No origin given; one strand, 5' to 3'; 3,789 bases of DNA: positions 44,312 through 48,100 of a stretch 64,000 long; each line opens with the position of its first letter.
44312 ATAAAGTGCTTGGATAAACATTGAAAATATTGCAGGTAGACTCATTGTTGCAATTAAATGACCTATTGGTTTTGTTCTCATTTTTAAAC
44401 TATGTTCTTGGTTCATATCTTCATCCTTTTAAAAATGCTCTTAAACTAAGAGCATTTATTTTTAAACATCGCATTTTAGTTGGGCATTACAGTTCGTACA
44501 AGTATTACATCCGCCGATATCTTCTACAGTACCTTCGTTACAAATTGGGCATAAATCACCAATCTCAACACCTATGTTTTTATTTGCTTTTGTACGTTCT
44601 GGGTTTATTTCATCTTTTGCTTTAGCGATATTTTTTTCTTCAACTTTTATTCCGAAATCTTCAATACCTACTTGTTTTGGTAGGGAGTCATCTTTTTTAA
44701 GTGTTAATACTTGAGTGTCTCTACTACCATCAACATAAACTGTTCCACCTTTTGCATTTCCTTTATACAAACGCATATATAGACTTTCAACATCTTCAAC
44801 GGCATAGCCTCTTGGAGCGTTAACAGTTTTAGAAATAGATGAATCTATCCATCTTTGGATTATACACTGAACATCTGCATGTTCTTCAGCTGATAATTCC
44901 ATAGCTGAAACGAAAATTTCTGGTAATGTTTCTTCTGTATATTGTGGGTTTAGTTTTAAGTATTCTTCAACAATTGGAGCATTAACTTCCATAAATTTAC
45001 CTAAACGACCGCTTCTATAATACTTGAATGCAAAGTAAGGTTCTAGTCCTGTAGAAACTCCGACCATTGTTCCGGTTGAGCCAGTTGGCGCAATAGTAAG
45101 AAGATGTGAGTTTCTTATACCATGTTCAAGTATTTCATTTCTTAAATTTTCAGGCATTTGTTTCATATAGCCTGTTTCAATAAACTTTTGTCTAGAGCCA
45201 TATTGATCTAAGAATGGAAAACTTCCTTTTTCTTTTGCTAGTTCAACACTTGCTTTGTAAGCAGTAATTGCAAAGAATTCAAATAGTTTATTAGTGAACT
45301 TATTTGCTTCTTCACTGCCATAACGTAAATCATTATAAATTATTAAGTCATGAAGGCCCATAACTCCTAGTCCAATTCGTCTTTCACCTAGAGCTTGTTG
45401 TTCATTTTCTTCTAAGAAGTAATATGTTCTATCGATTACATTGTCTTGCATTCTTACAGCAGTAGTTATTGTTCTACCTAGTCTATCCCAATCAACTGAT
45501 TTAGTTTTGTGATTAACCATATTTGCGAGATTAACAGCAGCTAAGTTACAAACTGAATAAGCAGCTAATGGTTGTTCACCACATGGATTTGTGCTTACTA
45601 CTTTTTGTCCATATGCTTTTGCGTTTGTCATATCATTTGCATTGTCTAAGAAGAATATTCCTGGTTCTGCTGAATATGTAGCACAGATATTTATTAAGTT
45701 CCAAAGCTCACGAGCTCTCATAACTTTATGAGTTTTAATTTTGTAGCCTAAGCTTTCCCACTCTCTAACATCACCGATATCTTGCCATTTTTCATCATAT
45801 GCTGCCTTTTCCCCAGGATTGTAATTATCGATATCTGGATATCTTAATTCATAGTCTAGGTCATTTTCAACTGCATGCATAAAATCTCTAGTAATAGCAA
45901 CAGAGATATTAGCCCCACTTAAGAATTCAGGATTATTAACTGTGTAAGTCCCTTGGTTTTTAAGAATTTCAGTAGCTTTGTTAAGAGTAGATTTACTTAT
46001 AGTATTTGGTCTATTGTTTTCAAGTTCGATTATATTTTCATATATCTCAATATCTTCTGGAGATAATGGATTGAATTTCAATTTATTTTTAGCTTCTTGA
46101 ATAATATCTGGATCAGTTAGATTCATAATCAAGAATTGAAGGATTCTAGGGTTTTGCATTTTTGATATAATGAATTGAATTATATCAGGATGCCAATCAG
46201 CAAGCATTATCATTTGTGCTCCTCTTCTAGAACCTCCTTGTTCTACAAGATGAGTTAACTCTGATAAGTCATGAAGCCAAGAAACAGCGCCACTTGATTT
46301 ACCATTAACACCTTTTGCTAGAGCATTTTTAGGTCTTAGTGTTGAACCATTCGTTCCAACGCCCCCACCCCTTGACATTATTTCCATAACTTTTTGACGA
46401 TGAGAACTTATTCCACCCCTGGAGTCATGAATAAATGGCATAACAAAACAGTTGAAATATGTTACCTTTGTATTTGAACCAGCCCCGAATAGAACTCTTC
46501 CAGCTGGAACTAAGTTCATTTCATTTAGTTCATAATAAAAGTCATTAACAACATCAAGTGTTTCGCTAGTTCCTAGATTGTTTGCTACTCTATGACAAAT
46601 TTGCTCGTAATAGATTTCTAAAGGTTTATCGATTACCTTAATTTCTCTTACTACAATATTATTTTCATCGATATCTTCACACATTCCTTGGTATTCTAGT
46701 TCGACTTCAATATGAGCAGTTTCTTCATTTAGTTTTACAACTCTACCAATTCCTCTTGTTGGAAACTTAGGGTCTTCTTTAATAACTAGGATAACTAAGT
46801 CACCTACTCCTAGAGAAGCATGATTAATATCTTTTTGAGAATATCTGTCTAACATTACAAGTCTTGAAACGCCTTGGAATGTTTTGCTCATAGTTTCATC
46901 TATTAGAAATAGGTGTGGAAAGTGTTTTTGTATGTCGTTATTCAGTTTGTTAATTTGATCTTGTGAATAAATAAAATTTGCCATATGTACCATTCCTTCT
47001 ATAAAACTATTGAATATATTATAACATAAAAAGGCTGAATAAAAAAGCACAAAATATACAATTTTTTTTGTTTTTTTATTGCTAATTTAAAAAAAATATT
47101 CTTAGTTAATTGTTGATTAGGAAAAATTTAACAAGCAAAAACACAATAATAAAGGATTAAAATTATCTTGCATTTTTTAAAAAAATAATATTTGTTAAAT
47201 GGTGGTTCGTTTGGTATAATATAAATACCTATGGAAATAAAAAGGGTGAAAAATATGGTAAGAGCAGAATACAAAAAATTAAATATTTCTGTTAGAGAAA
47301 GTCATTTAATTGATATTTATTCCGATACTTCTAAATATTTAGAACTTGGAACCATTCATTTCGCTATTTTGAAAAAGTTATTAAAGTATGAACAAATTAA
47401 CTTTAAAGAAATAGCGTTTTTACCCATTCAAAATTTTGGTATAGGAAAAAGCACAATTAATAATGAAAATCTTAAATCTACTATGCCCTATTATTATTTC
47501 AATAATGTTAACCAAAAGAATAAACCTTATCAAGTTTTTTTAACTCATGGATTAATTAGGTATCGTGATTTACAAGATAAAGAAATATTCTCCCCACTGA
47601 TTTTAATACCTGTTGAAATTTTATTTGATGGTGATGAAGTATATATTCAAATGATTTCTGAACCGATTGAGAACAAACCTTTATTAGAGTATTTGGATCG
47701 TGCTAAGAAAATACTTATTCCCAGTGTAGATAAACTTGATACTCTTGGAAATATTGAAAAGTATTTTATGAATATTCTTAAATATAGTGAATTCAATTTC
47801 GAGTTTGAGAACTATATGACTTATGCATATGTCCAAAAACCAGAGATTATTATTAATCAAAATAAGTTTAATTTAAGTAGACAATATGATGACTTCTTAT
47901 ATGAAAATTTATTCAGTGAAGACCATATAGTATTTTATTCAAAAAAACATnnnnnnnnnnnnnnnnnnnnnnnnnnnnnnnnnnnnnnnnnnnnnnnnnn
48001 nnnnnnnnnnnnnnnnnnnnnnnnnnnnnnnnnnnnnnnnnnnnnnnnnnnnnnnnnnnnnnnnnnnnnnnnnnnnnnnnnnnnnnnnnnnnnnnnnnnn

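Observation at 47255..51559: Giant Upf1-like SF1 helicase with an 850-aa insertion between Walker A and motif II, and non-canonical catalytic motifs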

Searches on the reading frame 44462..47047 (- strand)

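Call 11: search_protein_families(library=pfam, proteins=[window:44462-47047:-], max_evalue=0.00001)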
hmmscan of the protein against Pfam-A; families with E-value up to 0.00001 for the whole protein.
window:44462-47047:- (861 aa): 1 family
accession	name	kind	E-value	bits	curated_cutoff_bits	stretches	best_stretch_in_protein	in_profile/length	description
PF02867.20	Ribonuc_red_lgC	-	1.2e-112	377.6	23.9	1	199-771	2-523/523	Ribonucleotide reductase, barrel domain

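Call 25: search_protein_families(library=ncbifam, proteins=[window:44462-47047:-], max_evalue=0.01)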
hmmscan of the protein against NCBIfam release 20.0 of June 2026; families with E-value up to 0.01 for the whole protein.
window:44462-47047:- (861 aa): 21 families
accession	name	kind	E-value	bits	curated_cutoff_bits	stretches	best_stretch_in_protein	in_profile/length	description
NF005991.0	PRK08115.1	equivalog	0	1342.5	854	1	27-860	8-857/858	vitamin B12-dependent ribonucleotide reductase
TIGR02504.1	NrdJ_Z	equivalog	5e-170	567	399.95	1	146-781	21-606/606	adenosylcobalamin-dependent ribonucleoside-diphosphate reductase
NF006417.0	PRK08665.1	equivalog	1.1e-115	387.6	961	2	376-789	198-581/759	vitamin B12-dependent ribonucleotide reductase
NF005010.0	PRK06406.1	subfamily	1.3e-87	294.8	1125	2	438-786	386-730/771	vitamin B12-dependent ribonucleotide reductase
TIGR02506.1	NrdE_NrdA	equivalog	4e-83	279.9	341.05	2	371-766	182-608/616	ribonucleoside-diphosphate reductase subunit alpha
NF005401.0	PRK06948.1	subfamily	1.4e-81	275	906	2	379-780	199-590/604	ribonucleotide reductase-like protein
NF006207.0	PRK08332.1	equivalog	9.3e-61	205.4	2400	2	484-784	1237-1565/1684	vitamin B12-dependent ribonucleotide reductase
NF005544.0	PRK07207.1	equivalog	2.5e-56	191.1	965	2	385-696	488-815/965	ribonucleoside-diphosphate reductase subunit alpha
NF005101.0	PRK06539.1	equivalog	5.4e-55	186.8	988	2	379-698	335-668/822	ribonucleoside-diphosphate reductase subunit alpha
NF006665.0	PRK09209.1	equivalog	2.3e-53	181.6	1057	2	496-772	487-746/761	ribonucleoside-diphosphate reductase subunit alpha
NF005122.0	PRK06556.1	equivalog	3.8e-52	177.2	859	4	379-611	288-488/960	vitamin B12-dependent ribonucleotide reductase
NF005483.0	PRK07088.1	equivalog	9.8e-49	166.2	1214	2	498-766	494-744/764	ribonucleoside-diphosphate reductase subunit alpha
NF009028.0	PRK12364.1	equivalog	6.7e-47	160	1377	2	495-771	566-825/842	ribonucleoside-diphosphate reductase subunit alpha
NF006577.0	PRK09102.1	equivalog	2.9e-46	157.9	620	3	438-623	230-423/604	ribonucleoside-diphosphate reductase subunit alpha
NF009029.0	PRK12365.1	equivalog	5e-46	157.2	1350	2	385-699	571-901/1046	ribonucleoside-diphosphate reductase subunit alpha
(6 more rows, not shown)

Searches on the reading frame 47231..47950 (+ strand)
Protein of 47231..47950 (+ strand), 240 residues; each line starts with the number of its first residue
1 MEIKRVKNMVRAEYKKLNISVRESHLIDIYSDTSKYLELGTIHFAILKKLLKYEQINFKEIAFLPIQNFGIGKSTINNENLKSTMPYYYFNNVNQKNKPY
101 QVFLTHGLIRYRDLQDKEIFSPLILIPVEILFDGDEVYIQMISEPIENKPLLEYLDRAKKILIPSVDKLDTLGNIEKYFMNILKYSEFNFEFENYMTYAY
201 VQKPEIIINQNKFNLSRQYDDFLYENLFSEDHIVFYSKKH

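Call 67: predict_structure(alignment_id=A5)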
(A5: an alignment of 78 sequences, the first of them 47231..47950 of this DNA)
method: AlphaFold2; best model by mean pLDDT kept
length: 240 residues; sequences in the alignment: 78
mean_pLDDT: 84.1   pTM: 0.77
mean pLDDT of the five models: 84.1, 83.5, 83.2, 83.2, 81.7
residues with pLDDT >= 90: 143; 70-90: 40; 50-70: 43; < 50: 14
segments of 3 or more residues with pLDDT < 50: 8-13, 238-240
pLDDT, mean of each block of 10 residues (from residue 1): 46 68 95 92 95 96 77 76 89 89 97 96 97 94 95 95 90 95 95 96 73 58 59 55
secondary structure, 60 per line:
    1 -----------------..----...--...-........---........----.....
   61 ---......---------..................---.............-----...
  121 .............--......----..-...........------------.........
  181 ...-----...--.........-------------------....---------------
elements in order: E36-40 H44-51 H64-69 H79-96 E100-112 E118-133 E136-141 H149-159 H172-183 E189-191 E194-202 H222-225
